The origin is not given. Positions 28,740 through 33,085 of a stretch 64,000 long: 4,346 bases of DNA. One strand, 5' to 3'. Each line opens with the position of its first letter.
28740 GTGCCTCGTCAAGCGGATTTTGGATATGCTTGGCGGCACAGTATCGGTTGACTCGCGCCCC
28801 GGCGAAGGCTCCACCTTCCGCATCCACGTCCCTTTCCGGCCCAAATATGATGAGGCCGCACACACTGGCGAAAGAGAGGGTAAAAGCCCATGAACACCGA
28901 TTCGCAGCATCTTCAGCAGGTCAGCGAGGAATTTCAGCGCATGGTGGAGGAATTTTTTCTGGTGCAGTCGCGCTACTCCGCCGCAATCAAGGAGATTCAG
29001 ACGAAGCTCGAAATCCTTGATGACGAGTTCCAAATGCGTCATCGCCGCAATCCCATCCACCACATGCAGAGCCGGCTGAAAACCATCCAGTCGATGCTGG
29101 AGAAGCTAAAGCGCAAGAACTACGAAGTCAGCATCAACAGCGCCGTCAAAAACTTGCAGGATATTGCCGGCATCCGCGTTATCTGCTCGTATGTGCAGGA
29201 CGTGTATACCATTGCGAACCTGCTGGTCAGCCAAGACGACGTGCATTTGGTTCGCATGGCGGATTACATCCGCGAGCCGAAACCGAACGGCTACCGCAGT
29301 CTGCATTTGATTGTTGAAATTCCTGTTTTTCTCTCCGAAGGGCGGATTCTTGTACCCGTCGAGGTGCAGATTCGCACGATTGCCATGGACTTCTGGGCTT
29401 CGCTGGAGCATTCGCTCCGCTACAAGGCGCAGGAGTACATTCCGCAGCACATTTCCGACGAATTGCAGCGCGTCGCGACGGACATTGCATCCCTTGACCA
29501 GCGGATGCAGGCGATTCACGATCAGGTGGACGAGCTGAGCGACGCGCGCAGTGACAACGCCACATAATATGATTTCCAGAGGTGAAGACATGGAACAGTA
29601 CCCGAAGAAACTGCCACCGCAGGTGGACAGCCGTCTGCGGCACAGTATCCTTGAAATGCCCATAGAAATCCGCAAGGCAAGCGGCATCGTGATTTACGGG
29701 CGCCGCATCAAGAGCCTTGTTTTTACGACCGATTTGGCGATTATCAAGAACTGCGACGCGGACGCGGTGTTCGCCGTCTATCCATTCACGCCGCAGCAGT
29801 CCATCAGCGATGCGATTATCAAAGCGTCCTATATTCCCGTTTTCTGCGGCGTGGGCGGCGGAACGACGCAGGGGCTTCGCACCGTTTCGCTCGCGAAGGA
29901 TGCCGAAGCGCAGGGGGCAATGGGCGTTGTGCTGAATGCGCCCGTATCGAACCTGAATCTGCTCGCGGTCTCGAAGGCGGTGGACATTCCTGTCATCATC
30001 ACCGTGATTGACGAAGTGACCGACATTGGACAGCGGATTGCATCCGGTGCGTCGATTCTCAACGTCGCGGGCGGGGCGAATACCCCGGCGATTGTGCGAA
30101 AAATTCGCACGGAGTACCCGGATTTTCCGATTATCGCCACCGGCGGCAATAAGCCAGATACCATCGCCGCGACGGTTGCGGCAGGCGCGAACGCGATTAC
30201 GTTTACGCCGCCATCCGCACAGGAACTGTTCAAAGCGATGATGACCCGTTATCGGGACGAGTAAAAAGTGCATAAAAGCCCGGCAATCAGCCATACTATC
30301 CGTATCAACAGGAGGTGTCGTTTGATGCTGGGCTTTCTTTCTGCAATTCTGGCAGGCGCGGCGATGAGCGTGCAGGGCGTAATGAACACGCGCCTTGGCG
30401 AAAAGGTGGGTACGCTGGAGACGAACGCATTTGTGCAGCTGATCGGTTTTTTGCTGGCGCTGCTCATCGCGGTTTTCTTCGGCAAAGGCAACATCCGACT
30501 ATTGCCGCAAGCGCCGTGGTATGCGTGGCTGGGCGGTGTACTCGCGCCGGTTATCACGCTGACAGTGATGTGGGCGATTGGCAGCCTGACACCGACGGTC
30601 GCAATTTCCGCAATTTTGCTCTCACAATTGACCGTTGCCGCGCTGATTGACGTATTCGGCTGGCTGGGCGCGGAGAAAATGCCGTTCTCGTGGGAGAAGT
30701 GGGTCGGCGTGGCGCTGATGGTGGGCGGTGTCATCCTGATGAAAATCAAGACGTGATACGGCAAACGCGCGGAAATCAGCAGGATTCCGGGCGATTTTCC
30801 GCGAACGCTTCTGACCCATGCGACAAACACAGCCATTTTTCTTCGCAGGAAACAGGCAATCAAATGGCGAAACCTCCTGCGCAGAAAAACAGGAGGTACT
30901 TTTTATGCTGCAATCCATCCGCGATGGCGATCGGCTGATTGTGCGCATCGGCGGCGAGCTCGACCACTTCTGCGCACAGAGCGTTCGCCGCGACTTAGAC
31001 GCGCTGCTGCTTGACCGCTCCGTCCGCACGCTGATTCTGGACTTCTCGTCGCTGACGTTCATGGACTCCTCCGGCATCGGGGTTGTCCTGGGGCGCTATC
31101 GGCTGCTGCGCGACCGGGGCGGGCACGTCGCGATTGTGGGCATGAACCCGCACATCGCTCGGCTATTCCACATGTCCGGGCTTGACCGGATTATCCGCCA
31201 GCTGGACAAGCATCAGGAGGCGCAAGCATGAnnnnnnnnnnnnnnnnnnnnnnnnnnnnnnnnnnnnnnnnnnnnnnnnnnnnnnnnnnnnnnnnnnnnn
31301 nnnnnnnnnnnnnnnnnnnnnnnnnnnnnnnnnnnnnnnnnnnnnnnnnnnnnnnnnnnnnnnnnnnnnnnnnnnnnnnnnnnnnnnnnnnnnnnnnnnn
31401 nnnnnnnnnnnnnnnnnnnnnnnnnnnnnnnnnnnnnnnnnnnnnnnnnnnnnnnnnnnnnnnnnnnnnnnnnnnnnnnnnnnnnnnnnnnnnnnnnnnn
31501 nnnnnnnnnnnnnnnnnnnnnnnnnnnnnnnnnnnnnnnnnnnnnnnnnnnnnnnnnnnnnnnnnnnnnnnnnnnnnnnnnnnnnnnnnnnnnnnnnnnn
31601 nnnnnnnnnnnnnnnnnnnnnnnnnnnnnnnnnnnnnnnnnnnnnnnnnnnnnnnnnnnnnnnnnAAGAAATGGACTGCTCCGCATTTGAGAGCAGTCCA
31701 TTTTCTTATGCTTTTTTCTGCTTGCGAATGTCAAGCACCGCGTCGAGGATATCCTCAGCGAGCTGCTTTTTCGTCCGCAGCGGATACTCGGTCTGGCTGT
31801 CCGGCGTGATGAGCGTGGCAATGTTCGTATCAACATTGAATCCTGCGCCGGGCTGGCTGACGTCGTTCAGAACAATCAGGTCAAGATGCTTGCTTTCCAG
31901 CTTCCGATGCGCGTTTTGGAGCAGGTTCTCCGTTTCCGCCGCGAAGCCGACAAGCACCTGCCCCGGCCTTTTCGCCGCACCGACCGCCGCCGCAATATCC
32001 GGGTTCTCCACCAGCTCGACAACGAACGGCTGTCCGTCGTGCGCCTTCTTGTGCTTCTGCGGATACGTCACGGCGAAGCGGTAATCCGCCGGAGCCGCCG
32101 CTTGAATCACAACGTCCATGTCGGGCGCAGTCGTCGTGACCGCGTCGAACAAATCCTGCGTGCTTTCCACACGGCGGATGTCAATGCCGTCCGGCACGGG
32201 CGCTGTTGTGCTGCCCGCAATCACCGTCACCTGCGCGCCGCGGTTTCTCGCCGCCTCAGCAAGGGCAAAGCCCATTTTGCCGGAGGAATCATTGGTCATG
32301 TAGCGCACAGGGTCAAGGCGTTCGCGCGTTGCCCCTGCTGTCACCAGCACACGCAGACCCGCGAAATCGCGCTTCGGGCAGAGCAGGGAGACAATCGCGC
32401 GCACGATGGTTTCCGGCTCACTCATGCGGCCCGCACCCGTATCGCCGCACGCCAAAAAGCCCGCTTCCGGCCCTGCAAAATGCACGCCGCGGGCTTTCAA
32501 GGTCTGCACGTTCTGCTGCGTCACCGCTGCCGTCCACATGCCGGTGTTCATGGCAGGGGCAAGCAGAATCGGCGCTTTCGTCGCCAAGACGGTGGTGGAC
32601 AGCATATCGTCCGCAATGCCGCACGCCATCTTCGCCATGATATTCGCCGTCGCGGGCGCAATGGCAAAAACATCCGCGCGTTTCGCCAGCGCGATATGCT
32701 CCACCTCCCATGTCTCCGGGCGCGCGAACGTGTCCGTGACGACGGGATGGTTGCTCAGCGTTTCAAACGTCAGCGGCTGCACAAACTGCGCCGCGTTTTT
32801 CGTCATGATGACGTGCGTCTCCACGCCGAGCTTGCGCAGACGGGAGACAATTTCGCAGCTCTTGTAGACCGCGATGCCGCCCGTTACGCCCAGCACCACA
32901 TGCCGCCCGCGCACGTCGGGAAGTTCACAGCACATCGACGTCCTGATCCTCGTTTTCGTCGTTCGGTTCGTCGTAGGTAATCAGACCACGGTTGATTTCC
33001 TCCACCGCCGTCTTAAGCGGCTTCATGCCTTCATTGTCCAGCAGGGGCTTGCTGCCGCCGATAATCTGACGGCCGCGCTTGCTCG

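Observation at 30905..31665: Orphan spoIIAA-spoIIAB partner-switching pair with no sigma-F gene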

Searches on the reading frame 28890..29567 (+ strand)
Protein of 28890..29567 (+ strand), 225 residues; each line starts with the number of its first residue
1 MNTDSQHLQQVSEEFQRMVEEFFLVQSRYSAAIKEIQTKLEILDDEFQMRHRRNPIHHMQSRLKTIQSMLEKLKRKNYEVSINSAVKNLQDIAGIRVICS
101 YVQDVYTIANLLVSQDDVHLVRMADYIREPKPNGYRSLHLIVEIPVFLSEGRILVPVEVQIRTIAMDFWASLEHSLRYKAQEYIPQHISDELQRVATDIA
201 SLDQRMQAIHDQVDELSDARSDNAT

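Call 53: search_protein_families(library=ncbifam, proteins=[window:28890-29567:+], max_evalue=0.01)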
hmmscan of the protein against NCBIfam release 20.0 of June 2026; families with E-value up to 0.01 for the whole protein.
window:28890-29567:+ (225 aa): 4 families
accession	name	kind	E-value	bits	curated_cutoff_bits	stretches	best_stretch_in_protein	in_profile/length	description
NF053588.1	GTPPhKinYjbM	equivalog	1.7e-53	181.4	320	1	28-215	9-194/201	GTP diphosphokinase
TIGR00691.1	spoT_relA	subfamily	8.7e-18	64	499.2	1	25-222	173-357/687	RelA/SpoT family protein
NF008124.0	PRK10872.1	equivalog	2.3e-10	39.7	728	1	59-182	249-359/744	GTP diphosphokinase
NF008303.0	PRK11092.1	equivalog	5e-10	38.2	947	1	58-173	232-334/702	bifunctional GTP diphosphokinase/guanosine-3',5'-bis pyrophosphate 3'-pyrophosphohydrolase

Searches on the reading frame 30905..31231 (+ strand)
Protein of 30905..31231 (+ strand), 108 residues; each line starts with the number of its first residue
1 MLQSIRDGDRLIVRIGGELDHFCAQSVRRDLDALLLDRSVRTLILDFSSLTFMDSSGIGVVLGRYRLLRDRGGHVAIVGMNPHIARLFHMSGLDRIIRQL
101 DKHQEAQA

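Call 3: search_protein_families(library=ncbifam, proteins=[window:30905-31231:+], max_evalue=0.01)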
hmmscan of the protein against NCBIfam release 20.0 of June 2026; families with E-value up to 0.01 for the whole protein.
window:30905-31231:+ (108 aa): 6 families
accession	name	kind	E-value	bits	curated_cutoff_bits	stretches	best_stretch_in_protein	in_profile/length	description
TIGR02886.1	spore_II_AA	equivalog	3.3e-34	117.1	114.75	1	8-106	7-105/106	anti-sigma F factor antagonist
TIGR00377.1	ant_ant_sig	superfamily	8.1e-25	86.8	53.45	1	7-102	10-105/108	anti-sigma factor antagonist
NF052652.1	YtvA_fam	equivalog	0.00056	19.5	250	1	12-88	147-223/243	YtvA family blue-light photoreceptor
NF033618.0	mlaB_1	equivalog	0.00098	19.5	90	1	17-97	16-92/94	lipid asymmetry maintenance protein MlaB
TIGR00815.1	sulP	subfamily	0.0016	17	380.45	1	14-96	461-552/565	sulfate permease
NF045506.1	antisigant_RssC_Pseudo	equivalog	0.0084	15.9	250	1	26-105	30-110/159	anti-sigma factor antagonist RssC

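Call 4: search_protein_families(library=pfam, proteins=[window:30905-31231:+], max_evalue=0.01)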
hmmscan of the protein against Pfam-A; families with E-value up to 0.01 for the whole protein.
window:30905-31231:+ (108 aa): 2 families
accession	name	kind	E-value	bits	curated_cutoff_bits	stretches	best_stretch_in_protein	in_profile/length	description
PF01740.26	STAS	-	3.4e-24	85.1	22.6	1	8-105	9-105/106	STAS domain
PF13466.11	STAS_2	-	7e-15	55.4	29.2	1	13-94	1-80/80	STAS domain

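Call 42: search_solved_structures(query=window:30905-31228:+, show_alignments=2, max_evalue=0.00001)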
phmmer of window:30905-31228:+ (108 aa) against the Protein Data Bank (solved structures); distinct sequences matched with E-value up to 0.00001: 9.
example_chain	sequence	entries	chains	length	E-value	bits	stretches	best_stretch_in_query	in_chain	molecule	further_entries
1th8_B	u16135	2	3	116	6.8e-25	90.5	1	9-100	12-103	Anti-sigma F factor antagonist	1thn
1tid_B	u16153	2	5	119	2e-24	89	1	9-100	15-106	Anti-sigma F factor antagonist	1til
1auz_A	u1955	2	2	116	3.9e-21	78.4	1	11-106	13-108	SPOIIAA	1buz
1h4y_A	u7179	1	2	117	2.9e-16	62.8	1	9-95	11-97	ANTI-SIGMA F FACTOR ANTAGONIST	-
1h4x_A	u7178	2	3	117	5.6e-16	61.9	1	9-95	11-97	ANTI-SIGMA F FACTOR ANTAGONIST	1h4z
1sbo_A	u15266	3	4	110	1.9e-10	44.1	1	4-106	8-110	Putative anti-sigma factor antagonist TM1442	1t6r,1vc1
6m36_B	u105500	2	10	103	1.1e-09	41.7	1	11-97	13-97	Anti-sigma-B factor antagonist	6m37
4qtp_A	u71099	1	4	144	4.6e-07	33.2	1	11-96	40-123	Anti-sigma factor antagonist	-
6qcm_A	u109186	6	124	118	5.6e-06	29.8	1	6-87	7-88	RsbS protein | RsbT antagonist protein RsbS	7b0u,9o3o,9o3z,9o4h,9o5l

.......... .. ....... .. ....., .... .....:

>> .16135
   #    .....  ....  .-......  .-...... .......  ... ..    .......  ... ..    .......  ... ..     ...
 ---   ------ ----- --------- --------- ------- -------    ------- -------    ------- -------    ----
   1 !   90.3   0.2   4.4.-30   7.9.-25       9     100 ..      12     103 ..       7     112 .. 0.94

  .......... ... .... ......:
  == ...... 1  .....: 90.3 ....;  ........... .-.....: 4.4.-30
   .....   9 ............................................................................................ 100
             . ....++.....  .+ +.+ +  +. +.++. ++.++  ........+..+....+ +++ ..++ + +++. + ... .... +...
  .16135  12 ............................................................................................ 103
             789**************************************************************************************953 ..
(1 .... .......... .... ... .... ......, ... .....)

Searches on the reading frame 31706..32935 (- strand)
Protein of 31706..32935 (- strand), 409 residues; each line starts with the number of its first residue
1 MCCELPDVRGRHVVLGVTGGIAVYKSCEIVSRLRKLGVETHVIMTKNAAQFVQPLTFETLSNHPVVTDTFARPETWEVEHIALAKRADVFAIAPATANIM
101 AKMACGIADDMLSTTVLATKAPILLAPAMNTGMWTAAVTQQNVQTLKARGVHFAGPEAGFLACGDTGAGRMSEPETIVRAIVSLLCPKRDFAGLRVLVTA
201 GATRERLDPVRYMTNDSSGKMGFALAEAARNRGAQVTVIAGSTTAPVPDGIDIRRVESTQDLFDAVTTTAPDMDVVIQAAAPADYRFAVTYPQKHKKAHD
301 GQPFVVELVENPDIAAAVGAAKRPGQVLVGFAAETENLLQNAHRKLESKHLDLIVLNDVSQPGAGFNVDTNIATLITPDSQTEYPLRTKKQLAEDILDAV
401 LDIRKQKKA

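Call 53: search_protein_families(library=ncbifam, proteins=[window:31706-32935:-], max_evalue=0.01)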
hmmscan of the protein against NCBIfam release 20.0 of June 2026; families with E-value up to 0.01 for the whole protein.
window:31706-32935:- (409 aa): 14 families
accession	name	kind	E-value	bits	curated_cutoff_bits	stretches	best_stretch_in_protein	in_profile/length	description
TIGR00521.1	coaBC_dfp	equivalog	1.3e-137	459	219.7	1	9-400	2-391/392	bifunctional phosphopantothenoylcysteine decarboxylase/phosphopantothenate--cysteine ligase CoaBC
TIGR02113.1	coaC_strep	equivalog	4.5e-52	176.4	261.4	1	12-182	2-174/177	phosphopantothenoylcysteine decarboxylase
NF005231.0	PRK06732.1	equivalog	1.5e-22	80.5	265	2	195-288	2-97/229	phosphopantothenate--cysteine ligase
TIGR02114.1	coaB_strep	equivalog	7.5e-17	61.8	217.2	1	195-286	2-95/228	phosphopantothenate--cysteine ligase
NF007199.0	PRK09620.1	equivalog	2.6e-11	43.3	248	1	193-359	3-183/229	hypothetical protein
NF033753.1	RiPP_decarbCypD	equivalog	3e-08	33.2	215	1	9-154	6-151/182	CypD family RiPP peptide-cysteine decarboxylase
NF006161.0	PRK08305.1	equivalog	1.7e-06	27.8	156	1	9-135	4-136/196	dipicolinate synthase subunit B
NF004685.0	PRK06029.1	subfamily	2.7e-06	27.6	188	1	11-114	2-106/187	UbiX family flavin prenyltransferase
TIGR02699.1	archaeo_AfpA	hypoth_equivalog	4.1e-06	26.4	192.45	1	22-128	12-123/174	archaeoflavoprotein AfpA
NF005893.0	PRK07856.1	equivalog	3.1e-05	23.4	255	1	221-296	21-101/255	SDR family oxidoreductase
TIGR00421.1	ubiX_pad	subfamily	8.6e-05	22.3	108.9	1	13-113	2-102/181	UbiX family flavin prenyltransferase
TIGR02852.1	spore_dpaB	equivalog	0.0001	21.7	229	1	31-138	22-134/187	dipicolinate synthase subunit B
TIGR02700.1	flavo_MJ0208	hypoth_equivalog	0.00079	18.8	251.35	1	80-116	80-115/234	dihydromethanopterin reductase (acceptor)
NF041206.1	VdcB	exception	0.0015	18.2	290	1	13-113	2-103/184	non-oxidative hydroxyarylic acid decarboxylases subunit B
